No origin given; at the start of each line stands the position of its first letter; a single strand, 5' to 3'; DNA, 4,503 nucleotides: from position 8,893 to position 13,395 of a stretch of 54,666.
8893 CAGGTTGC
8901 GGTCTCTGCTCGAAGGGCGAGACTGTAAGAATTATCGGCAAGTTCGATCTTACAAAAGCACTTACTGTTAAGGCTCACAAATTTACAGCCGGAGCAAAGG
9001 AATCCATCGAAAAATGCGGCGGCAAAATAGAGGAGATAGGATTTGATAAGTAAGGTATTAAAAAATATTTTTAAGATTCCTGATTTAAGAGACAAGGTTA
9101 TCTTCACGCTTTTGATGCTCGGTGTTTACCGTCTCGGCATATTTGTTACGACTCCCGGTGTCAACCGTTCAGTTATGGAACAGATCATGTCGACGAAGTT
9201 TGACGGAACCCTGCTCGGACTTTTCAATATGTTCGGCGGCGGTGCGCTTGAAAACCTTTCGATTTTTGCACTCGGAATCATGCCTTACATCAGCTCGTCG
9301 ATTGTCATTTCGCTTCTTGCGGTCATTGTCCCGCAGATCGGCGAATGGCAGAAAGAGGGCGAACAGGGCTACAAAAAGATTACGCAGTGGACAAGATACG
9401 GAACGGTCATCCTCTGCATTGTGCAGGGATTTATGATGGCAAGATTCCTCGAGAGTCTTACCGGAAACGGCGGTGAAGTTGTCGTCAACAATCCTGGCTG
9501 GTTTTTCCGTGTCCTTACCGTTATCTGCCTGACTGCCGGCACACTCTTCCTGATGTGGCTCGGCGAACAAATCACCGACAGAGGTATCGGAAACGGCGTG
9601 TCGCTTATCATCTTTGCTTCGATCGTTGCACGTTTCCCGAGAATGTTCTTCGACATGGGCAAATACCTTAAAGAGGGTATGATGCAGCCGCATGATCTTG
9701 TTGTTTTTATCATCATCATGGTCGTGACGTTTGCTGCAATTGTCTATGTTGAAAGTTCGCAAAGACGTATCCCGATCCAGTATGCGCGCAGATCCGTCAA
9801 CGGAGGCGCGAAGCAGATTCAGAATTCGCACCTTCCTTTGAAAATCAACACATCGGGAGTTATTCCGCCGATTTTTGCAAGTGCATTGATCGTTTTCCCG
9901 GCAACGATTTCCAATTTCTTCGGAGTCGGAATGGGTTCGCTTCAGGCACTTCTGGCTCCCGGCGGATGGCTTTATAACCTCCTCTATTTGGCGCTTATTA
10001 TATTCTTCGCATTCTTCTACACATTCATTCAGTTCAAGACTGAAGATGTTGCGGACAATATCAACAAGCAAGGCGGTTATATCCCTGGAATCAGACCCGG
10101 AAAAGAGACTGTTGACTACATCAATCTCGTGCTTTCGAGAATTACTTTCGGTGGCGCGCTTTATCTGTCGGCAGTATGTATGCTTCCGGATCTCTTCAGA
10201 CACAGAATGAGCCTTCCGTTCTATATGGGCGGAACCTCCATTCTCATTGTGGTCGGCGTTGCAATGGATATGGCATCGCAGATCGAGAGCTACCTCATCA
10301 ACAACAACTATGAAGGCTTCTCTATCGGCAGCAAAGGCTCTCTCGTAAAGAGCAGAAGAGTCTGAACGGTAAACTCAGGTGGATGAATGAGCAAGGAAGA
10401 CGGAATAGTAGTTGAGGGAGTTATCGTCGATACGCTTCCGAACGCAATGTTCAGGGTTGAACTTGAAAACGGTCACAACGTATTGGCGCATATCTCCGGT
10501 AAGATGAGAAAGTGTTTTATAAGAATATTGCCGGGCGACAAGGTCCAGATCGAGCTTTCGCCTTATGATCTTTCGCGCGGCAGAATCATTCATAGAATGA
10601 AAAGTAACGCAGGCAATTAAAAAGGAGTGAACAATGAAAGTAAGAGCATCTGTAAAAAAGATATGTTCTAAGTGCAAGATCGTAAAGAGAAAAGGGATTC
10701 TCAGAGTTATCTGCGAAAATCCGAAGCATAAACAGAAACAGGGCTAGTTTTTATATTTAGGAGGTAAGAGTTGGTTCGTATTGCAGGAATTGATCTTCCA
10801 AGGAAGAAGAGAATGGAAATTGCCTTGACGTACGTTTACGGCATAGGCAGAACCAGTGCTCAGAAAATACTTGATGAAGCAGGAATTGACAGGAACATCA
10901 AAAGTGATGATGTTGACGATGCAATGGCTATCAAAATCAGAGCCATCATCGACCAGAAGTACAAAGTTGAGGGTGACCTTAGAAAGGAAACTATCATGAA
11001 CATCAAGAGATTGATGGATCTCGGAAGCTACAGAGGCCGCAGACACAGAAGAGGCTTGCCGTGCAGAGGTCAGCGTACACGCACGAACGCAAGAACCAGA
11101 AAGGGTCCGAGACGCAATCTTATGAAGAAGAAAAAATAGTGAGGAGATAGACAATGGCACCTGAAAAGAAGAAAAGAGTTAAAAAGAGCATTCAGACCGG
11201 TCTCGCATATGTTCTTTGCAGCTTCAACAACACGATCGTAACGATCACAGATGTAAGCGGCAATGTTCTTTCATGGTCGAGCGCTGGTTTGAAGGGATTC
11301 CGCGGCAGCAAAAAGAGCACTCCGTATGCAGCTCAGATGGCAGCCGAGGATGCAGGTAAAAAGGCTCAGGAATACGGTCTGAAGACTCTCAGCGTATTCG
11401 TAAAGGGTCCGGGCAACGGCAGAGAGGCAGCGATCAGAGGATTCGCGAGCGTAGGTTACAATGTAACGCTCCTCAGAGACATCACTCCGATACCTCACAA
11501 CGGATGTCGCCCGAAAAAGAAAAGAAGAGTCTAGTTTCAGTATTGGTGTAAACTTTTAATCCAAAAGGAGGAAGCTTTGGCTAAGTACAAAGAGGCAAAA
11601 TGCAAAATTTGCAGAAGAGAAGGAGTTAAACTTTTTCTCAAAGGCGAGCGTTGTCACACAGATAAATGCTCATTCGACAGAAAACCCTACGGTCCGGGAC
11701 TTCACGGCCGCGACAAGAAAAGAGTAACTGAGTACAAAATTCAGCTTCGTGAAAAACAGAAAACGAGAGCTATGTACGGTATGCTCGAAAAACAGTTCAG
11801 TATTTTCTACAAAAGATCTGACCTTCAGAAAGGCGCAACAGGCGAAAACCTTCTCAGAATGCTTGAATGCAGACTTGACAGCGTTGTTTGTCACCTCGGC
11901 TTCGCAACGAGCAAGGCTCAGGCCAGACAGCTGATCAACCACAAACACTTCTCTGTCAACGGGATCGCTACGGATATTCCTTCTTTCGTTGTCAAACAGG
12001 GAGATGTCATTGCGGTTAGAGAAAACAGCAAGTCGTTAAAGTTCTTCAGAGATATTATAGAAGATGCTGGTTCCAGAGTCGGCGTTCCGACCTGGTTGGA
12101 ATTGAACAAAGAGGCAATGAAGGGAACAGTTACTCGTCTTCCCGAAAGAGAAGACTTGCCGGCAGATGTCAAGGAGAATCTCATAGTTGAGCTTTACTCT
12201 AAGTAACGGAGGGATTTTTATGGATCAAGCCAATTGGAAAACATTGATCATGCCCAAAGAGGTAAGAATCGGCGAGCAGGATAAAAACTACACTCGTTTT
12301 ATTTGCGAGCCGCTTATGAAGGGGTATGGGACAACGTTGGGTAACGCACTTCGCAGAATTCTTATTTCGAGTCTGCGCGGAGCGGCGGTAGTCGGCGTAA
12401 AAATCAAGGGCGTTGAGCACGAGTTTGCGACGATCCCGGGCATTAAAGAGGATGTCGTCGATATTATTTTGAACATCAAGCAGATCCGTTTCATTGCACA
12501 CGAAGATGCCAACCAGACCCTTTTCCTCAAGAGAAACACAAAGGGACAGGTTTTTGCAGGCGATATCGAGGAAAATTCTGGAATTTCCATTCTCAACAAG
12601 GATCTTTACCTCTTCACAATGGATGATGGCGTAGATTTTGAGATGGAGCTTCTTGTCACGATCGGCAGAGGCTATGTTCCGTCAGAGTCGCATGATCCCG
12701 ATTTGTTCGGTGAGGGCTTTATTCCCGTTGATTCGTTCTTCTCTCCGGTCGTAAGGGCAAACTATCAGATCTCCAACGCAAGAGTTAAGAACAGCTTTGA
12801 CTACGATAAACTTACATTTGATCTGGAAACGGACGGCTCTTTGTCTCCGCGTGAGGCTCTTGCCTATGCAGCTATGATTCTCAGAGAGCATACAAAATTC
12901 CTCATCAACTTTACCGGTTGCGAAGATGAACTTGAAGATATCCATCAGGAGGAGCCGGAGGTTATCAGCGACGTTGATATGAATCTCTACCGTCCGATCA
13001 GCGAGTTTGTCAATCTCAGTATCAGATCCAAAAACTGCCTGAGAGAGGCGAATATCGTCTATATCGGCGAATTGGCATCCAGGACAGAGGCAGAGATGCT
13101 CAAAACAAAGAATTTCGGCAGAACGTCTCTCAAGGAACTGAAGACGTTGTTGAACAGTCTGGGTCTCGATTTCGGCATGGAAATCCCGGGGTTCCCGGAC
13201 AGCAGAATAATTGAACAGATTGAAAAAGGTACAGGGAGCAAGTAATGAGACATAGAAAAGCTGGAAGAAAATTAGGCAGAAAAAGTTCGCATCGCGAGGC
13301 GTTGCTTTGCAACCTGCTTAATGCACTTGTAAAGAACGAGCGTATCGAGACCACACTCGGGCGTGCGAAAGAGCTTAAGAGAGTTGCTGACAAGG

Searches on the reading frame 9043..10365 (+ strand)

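Call 83: search_protein_families(library=pfam, proteins=[window:9043-10365:+], max_evalue=0.00001)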
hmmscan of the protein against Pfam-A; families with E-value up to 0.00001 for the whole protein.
window:9043-10365:+ (440 aa): 1 family
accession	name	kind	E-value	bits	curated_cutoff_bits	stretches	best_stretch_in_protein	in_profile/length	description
PF00344.25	SecY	-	1.6e-113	379.5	32.2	1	73-410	1-305/306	SecY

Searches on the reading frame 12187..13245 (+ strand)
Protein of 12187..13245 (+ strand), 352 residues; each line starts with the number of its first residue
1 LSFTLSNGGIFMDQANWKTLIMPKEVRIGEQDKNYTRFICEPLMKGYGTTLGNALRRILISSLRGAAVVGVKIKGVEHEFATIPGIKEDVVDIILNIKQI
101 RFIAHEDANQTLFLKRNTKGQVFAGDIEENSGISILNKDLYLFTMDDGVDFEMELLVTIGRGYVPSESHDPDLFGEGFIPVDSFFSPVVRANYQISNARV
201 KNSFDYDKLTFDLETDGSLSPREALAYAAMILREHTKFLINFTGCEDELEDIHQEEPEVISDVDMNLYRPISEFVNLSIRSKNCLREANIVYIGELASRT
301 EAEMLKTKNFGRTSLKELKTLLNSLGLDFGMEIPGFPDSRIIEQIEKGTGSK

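Call 83: search_protein_families(library=pfam, proteins=[window:12187-13245:+], max_evalue=0.00001)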
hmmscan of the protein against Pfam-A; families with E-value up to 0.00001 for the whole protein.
window:12187-13245:+ (352 aa): 3 families
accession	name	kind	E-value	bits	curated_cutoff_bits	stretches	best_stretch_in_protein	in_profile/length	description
PF01000.31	RNA_pol_A_bac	-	5.8e-29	101.2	33.9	1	71-186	1-119/119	RNA polymerase Rpb3/RpoA insert domain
PF01193.29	RNA_pol_L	-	2.9e-22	78.6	24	1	41-235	1-73/74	RNA polymerase Rpb3/Rpb11 dimerisation domain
PF03118.21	RNA_pol_A_CTD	-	3.9e-19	68.6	23.8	1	266-323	10-66/67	Bacterial RNA polymerase, alpha chain C terminal domain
